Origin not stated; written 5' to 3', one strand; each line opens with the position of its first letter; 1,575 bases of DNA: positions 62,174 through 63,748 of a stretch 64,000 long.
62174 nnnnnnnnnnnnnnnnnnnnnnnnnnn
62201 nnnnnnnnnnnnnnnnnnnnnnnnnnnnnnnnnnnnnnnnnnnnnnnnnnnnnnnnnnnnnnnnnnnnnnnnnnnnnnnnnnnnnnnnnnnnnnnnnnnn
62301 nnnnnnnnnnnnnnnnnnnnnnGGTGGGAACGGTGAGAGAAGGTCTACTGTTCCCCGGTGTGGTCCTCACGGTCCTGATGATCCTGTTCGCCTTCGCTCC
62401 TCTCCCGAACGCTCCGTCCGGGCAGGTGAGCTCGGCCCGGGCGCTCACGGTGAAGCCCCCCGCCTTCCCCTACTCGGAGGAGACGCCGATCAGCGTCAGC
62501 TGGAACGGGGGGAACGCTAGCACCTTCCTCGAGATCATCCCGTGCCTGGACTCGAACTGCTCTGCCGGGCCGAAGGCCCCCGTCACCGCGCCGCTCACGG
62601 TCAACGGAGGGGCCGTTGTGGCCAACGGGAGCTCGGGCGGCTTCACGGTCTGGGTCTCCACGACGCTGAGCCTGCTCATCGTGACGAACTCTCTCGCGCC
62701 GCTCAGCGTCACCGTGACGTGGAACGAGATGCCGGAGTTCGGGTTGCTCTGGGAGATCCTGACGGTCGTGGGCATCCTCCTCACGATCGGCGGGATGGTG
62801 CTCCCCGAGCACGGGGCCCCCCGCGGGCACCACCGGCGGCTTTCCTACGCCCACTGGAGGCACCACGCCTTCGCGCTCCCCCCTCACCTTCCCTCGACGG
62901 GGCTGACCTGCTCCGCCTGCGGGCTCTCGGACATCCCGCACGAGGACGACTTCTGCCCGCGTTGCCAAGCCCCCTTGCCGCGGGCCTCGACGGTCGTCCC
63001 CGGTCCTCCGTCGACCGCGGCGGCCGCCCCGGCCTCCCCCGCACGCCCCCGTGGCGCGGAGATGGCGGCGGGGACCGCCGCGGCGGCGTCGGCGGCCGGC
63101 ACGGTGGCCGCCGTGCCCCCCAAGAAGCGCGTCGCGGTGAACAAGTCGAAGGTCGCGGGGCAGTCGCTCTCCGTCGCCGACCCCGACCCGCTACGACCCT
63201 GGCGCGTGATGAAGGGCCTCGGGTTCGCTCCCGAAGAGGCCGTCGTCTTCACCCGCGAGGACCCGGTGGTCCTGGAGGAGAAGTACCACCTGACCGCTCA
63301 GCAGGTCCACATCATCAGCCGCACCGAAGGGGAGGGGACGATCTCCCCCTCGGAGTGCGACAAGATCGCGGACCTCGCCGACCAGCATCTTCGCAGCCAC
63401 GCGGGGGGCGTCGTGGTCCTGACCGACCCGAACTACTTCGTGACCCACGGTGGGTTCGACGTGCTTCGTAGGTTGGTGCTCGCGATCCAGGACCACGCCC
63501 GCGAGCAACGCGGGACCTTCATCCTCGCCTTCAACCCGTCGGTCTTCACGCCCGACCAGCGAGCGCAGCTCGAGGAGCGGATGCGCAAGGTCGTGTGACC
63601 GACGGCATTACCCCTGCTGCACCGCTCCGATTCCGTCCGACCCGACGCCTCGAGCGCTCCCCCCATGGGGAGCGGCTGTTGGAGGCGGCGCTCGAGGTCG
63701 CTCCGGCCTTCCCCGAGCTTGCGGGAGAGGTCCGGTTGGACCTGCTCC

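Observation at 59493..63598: Tandem family of small bitopic membrane proteins with a shared Cys-pair ectodomain and diversified cytoplasmic tails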

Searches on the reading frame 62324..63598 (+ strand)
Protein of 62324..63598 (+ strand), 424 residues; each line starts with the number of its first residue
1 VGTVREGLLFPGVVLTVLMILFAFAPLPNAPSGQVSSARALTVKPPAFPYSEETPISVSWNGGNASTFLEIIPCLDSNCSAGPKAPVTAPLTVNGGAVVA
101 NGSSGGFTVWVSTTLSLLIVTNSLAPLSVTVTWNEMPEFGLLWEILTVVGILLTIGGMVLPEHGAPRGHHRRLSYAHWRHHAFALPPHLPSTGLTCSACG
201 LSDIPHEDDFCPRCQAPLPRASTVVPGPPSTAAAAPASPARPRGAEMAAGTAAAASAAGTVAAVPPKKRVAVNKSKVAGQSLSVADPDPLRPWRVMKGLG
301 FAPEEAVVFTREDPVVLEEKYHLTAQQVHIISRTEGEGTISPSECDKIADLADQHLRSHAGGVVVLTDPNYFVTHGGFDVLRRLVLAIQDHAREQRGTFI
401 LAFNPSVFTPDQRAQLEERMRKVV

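Call 4: search_protein_families(library=pfam, proteins=[window:62324-63598:+], max_evalue=1)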
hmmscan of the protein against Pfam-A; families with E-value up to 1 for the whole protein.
window:62324-63598:+ (424 aa): 5 families
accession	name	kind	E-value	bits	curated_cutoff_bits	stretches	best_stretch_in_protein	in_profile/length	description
PF05763.18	DUF835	-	2e-14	53.9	33.1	1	305-418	21-134/136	Protein of unknown function (DUF835)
PF12773.13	DZR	-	0.023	15.3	27.3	1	196-219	1-23/45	Double zinc ribbon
PF06827.20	zf-FPG_IleRS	-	0.2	12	21.3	1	207-215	20-28/30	Zinc finger found in FPG and IleRS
PF17369.7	DUF5391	-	0.3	11.7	25.7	1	113-153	19-56/135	Family of unknown function (DUF5391)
PF13248.11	Zn_ribbon_3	-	0.32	11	27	1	195-218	4-26/26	zinc-ribbon domain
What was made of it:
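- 62333..63598 (+): Gene D, 421 aa (alternative GTG at 62324). Layout: TM1 (62345-62404), a 112-aa ectodomain (62405-62740) with a CxxxxC pair (62543-62560), TM2 (62741-62803), a conserved His/Arg-rich juxtamembrane motif (62813-62893), a C4 zinc ribbon (62909-62965), an Ala/Pro-rich linker, and a DUF835 (inactivated KaiC) domain (63236-63577). Pfam DUF835 scores E 2e-14 (call 4).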

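Call 5: search_protein_families(library=ncbifam, proteins=[window:62324-63598:+], max_evalue=1)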
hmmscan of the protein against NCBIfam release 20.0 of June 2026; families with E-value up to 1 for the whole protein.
window:62324-63598:+ (424 aa): 0 families

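Call 8: find_encoding_contigs(protein=window:62324-63598:+, flank=10000, max_places=6)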
Protein window:62324-63598:+ (424 aa): no gene with exactly this product is on record in the collection.

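Call 21: find_encoding_contigs(protein=window:62333-63598:+, flank=6000, max_places=4)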
Protein window:62333-63598:+ (421 aa): no gene with exactly this product is on record in the collection.
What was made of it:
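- Tried and rejected: Exact look-ups of D. Both failed (calls 8, 21).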

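Call 29: find_related_loci(query=A2, collection=genome_contigs, flank=7000)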
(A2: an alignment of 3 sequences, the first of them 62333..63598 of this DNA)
Query A2 (421 aa) in genome_contigs; peptide patterns used: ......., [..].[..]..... (x = any residue, [..] = any of these).
56 stretches matched a pattern; 3 encode a relative of the query (tblastn E <= 1e-3); 3 distinct loci.
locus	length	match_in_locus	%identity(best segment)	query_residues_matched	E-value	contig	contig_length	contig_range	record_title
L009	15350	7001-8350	69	1-421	0e+0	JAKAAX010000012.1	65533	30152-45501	MAG: Thermoplasmata archaeon isolate WH2.bin11 NODE_581_length_65533_cov_4.546005, whole genome shotgun sequence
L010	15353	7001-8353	69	1-421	0e+0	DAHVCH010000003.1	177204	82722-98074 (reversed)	MAG TPA_asm: Thermoplasmata archaeon isolate clean3262 NODE_3_length_177204_cov_6.620713, whole genome shotgun sequence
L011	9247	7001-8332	65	1-421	1e-175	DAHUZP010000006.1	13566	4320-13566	MAG TPA_asm: Thermoplasmata archaeon isolate clean282 k141_2622, whole genome shotgun sequence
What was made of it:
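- Tried and rejected: They were instead recovered from the contigs around C homologues and from a genome-collection scan, which gave three Thermoplasmata MAG loci (call 29).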

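Call 30: find_related_loci(query=A2, collection=metagenome_contigs, flank=7000)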
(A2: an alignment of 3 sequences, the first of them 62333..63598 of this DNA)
Query A2 (421 aa) in metagenome_contigs; peptide patterns used: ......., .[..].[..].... (x = any residue, [..] = any of these).
119 stretches matched a pattern, but none encodes a relative of the query by tblastn (E <= 1e-3).

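Call 59: search_solved_structures(query=window:62333-63598:+, max_evalue=1)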
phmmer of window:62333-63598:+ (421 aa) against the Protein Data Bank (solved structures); distinct sequences matched with E-value up to 1: 3.
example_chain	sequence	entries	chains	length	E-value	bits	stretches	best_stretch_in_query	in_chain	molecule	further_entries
8s7a_A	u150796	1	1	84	0.082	14.9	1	282-346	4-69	Heat shock protein beta-8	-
6ao1_A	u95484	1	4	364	0.19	13.7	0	287-315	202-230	Beta-lactamase domain protein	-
6ugm_O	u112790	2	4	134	0.39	12.6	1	205-274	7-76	Sdc1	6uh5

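Call 81: search_protein_families(library=padloc, proteins=[window:62333-63598:+], max_evalue=0.01)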
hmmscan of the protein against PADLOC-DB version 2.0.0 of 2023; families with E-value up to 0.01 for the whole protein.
window:62333-63598:+ (421 aa): 0 families
